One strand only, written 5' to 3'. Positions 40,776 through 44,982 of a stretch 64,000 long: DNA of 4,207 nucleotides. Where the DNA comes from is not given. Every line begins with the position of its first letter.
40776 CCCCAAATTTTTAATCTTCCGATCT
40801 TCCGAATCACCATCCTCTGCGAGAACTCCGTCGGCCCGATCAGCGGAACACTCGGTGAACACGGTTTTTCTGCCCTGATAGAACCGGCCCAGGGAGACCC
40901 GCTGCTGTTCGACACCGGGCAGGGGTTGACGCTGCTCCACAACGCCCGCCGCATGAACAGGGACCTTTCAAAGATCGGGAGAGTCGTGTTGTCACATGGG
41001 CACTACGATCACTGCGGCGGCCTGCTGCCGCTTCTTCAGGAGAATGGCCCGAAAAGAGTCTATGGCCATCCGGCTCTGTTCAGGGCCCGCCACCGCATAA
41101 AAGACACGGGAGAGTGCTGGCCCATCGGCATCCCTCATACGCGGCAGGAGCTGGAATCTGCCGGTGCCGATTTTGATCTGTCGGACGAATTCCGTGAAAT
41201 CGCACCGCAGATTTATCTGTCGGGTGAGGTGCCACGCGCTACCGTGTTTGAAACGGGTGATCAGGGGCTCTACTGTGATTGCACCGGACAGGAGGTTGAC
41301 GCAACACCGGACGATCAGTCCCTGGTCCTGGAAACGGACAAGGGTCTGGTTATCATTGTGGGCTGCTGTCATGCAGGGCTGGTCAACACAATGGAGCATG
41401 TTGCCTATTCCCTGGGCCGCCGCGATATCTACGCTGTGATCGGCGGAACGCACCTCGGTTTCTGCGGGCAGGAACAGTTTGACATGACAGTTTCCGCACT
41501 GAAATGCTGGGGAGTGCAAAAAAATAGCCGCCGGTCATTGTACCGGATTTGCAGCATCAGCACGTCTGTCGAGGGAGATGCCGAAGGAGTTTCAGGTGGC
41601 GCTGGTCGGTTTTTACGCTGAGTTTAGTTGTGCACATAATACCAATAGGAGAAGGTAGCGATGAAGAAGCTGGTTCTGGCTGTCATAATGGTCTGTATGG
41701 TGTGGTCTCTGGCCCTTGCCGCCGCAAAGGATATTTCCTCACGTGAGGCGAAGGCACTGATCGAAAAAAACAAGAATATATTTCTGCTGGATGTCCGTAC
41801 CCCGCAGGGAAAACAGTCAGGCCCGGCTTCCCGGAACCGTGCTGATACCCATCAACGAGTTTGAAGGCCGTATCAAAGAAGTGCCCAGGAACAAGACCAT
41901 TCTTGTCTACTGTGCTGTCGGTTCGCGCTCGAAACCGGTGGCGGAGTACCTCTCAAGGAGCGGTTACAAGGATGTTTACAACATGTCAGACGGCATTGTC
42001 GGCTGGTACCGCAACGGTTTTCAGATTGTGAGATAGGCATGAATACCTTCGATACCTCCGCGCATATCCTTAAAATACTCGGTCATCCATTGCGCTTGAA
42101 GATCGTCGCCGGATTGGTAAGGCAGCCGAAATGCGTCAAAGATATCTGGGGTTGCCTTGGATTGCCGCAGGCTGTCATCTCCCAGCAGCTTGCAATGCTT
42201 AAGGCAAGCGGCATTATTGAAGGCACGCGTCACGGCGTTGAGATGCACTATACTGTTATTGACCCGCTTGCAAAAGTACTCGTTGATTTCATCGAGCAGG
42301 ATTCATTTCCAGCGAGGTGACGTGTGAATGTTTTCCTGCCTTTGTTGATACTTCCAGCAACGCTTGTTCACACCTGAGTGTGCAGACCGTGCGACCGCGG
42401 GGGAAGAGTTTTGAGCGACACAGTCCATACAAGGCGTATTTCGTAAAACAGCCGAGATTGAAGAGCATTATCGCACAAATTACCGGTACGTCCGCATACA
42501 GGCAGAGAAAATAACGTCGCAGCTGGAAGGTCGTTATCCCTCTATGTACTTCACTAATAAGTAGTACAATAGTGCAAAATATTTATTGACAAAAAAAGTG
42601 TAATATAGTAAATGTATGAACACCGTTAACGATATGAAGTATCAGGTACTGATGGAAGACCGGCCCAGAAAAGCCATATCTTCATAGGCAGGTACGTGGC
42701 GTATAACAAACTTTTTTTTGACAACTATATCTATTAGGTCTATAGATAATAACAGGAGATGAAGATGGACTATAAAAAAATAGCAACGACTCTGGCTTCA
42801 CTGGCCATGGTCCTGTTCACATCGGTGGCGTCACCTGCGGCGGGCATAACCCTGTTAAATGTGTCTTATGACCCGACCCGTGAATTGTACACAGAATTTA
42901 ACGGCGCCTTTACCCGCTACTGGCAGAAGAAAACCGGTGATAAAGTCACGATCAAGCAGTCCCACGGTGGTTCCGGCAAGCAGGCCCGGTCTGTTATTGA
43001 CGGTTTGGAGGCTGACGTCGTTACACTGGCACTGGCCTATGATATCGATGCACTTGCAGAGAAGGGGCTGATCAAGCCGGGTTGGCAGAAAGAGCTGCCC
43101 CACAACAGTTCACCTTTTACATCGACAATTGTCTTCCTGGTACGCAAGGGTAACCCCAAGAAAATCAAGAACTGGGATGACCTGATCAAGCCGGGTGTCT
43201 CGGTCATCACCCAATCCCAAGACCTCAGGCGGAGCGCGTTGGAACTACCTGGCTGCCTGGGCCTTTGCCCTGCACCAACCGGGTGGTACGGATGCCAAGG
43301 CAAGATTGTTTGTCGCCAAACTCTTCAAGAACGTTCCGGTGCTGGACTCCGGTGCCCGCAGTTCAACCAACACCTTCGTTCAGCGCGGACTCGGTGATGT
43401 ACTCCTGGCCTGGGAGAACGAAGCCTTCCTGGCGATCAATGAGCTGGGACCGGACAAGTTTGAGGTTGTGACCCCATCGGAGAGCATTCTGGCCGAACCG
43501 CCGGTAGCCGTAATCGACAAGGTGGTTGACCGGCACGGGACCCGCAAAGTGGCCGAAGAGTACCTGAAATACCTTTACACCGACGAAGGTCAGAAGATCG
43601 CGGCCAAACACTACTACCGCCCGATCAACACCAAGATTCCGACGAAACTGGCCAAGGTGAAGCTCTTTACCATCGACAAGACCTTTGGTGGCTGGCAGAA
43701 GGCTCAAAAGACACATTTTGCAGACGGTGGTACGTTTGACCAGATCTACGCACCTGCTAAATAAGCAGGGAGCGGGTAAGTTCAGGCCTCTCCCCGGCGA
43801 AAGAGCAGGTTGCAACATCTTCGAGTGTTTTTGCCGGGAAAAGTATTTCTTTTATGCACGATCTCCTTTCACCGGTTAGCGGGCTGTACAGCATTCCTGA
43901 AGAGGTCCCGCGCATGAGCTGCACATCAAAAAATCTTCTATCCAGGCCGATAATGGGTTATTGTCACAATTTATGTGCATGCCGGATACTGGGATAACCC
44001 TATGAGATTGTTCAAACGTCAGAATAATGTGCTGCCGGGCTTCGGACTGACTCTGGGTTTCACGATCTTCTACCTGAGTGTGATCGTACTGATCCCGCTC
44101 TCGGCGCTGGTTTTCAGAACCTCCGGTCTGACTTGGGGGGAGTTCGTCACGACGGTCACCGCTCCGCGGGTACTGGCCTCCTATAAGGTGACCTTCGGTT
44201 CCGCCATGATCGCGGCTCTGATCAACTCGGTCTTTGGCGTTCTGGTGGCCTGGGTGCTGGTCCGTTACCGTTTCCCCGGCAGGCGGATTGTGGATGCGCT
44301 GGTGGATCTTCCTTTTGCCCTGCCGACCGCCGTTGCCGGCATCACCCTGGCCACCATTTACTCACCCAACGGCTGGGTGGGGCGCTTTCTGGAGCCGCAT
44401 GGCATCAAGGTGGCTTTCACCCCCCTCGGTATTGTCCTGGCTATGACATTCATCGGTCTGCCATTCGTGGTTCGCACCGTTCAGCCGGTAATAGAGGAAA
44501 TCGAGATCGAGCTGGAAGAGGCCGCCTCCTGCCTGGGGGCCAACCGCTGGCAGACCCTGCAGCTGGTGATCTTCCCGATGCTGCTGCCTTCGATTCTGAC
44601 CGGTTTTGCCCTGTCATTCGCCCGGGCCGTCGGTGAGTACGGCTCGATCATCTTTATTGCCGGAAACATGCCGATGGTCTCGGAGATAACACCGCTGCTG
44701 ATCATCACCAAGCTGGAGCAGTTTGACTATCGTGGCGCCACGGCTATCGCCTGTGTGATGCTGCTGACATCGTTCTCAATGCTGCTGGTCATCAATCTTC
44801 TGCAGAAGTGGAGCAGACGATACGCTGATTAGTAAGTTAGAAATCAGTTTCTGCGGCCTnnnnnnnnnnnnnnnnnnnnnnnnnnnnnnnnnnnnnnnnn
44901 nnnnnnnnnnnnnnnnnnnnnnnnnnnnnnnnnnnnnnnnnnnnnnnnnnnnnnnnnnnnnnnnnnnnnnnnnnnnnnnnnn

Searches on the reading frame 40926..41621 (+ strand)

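Call 82: search_protein_families(library=pfam, proteins=[window:40926-41621:+], max_evalue=0.0001)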
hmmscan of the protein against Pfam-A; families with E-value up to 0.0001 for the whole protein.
window:40926-41621:+ (231 aa): 2 families
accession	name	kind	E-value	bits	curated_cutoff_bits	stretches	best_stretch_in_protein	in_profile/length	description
PF00753.33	Lactamase_B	-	2.3e-08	34.7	22.7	1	9-62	36-89/196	Metallo-beta-lactamase superfamily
PF12706.13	Lactamase_B_2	-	1.5e-06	28.4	27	1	6-51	21-66/200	Beta-lactamase superfamily domain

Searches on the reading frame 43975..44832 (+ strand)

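Call 82: search_protein_families(library=pfam, proteins=[window:43975-44832:+], max_evalue=0.0001)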
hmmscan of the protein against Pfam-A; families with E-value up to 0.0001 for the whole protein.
window:43975-44832:+ (285 aa): 1 family
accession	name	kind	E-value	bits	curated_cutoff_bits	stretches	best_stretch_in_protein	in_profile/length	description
PF00528.27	BPD_transp_1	-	4.4e-21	75.9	26.4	1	86-279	3-181/184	Binding-protein-dependent transport system inner membrane component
